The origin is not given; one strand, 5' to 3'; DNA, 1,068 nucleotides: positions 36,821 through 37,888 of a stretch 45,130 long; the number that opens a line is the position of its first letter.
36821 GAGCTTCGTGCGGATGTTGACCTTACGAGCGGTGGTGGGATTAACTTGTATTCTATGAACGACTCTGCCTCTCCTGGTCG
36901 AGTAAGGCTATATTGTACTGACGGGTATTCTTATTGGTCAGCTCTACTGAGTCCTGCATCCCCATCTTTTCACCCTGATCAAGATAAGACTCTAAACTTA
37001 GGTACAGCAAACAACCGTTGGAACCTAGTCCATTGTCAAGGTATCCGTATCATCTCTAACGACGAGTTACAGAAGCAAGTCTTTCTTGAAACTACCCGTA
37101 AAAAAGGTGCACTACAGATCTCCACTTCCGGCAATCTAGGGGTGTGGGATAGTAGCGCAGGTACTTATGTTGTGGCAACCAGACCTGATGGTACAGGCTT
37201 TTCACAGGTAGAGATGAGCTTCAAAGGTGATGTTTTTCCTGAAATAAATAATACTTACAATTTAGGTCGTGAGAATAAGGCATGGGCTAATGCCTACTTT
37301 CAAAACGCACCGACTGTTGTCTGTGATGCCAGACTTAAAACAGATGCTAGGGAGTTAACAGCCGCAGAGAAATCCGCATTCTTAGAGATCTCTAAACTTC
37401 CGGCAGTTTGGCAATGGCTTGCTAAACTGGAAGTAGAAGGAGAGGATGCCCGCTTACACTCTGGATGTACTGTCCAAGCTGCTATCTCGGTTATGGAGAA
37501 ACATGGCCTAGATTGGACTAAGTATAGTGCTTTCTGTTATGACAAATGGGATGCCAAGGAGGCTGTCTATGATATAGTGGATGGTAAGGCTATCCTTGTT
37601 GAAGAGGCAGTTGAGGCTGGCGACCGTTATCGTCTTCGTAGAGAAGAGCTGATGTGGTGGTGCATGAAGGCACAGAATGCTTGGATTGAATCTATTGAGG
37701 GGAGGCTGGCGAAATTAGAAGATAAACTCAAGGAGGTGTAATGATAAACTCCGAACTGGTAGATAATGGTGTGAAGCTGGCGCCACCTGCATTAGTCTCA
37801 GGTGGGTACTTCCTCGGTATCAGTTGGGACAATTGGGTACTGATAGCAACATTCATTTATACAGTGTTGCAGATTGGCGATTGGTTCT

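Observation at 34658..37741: Tail fiber whose chaperone-like domain has Cys where the autocleavage Ser is expected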

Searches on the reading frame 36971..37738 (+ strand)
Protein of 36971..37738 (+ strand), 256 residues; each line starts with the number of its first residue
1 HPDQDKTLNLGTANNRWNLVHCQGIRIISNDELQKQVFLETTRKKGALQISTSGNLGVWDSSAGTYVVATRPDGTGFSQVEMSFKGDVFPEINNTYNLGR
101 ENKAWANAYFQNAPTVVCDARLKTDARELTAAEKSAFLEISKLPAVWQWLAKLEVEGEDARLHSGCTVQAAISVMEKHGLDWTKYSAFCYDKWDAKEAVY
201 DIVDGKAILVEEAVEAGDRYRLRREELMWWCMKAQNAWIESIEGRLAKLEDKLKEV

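Call 68: predict_structure(alignment_id=A5)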
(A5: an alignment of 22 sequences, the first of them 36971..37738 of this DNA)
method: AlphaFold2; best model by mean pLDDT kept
length: 256 residues; sequences in the alignment: 22
mean_pLDDT: 72.1   pTM: 0.53
mean pLDDT of the five models: 72.1, 72.0, 69.2, 67.3, 67.2
residues with pLDDT >= 90: 115; 70-90: 23; 50-70: 48; < 50: 70
segments of 3 or more residues with pLDDT < 50: 1-24, 28-31, 74-76, 78-113
pLDDT, mean of each block of 10 residues (from residue 1): 38 42 43 56 56 62 60 49 36 39 38 57 88 98 87 93 90 98 95 94 92 94 93 96 96 94
secondary structure, 60 per line:
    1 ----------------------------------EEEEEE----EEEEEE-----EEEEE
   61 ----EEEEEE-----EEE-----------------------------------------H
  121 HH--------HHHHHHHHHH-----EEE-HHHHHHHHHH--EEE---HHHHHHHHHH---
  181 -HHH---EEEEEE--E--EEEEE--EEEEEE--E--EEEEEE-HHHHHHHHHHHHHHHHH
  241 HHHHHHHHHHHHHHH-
elements in order: E35-40 E45-50 E56-60 E65-70 E76-78 H131-140 E146-148 H150-159 E162-164 H168-177 E188-193 E199-203 E206-211 E217-222 H224-255

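Call 71: fold_search(model_id=the predicted structure, library=pdb)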
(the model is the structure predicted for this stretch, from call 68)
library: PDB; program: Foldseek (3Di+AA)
matches with E <= 10: 583; with E <= 0.001: 10
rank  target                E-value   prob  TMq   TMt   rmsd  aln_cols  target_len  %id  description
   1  4uw8_A                2.5e-11  1.00  0.42  0.28  12.6       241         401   27  Structure of the carboxy-terminal domain of the bacteriophage T5 L- shaped tail fiber with its intra-molecular chapero (released 2015-08-05)
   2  4uw8_G                3.3e-11  1.00  0.41  0.28  12.9       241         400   27  Structure of the carboxy-terminal domain of the bacteriophage T5 L- shaped tail fiber with its intra-molecular chapero (released 2015-08-05)
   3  3gw6_D                8.5e-11  1.00  0.44  0.45  11.8       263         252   22  Intramolecular Chaperone (released 2010-02-02)
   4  3gw6_E                1.1e-10  1.00  0.44  0.44  11.8       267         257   22  Intramolecular Chaperone (released 2010-02-02)
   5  3gw6_F                1.7e-10  1.00  0.44  0.44  11.8       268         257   22  Intramolecular Chaperone (released 2010-02-02)
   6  3gw6_A                2.4e-10  1.00  0.44  0.44  11.9       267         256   21  Intramolecular Chaperone (released 2010-02-02)
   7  3gw6_B                3.5e-10  1.00  0.43  0.43  12.0       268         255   21  Intramolecular Chaperone (released 2010-02-02)
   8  3gw6_C                8.4e-10  1.00  0.42  0.43  13.0       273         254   21  Intramolecular Chaperone (released 2010-02-02)
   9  3gud_B                6.4e-08  1.00  0.39  0.77   3.1       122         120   30  Crystal structure of a novel intramolecular chaperon (released 2010-02-02)
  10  3gud_A                4.4e-07  1.00  0.38  0.76   3.3       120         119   30  Crystal structure of a novel intramolecular chaperon (released 2010-02-02)
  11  9qgm_8A               1.5e-01  0.84  0.22  0.12   9.6       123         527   13  Cryo-EM structure of the PlPVC1 central spike, 3-fold symmetrized (C3), in extended state (released 2025-10-29)
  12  8onc_A                1.9e-01  0.84  0.21  0.33   9.5       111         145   14  Structure of the C-terminal beta helix domain of the Bdellovibrio bacteriovorus Bd3182 fibre (released 2023-10-25)
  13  7aef_q                2.1e-01  0.15  0.13  0.07  13.8       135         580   18  Cryo-EM structure of an extracellular contractile injection system in marine bacterium Algoriphagus machipongonensis,  (released 2022-02-23)
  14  8ond_A                3.8e-01  0.15  0.18  0.14  23.6       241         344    8  Structure of the C-terminal domains of the Bdellovibrio bacteriovorus Bd2133 fibre (released 2023-10-25)
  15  4uxg_H                4.2e-01  0.33  0.20  0.14  11.4       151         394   12  Crystal structure of the carboxy-terminal region of the bacteriophage T4 proximal long tail fibre protein gp34, R32 na (released 2015-09-30)
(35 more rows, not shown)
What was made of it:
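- On Peptidase_S74 / CIMCD: Foldseek: 4uw8 E 2.5e-11, 3gw6 E 8.5e-11, 3gud TM 0.77 and rmsd 3.1 A (calls 68, 71).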
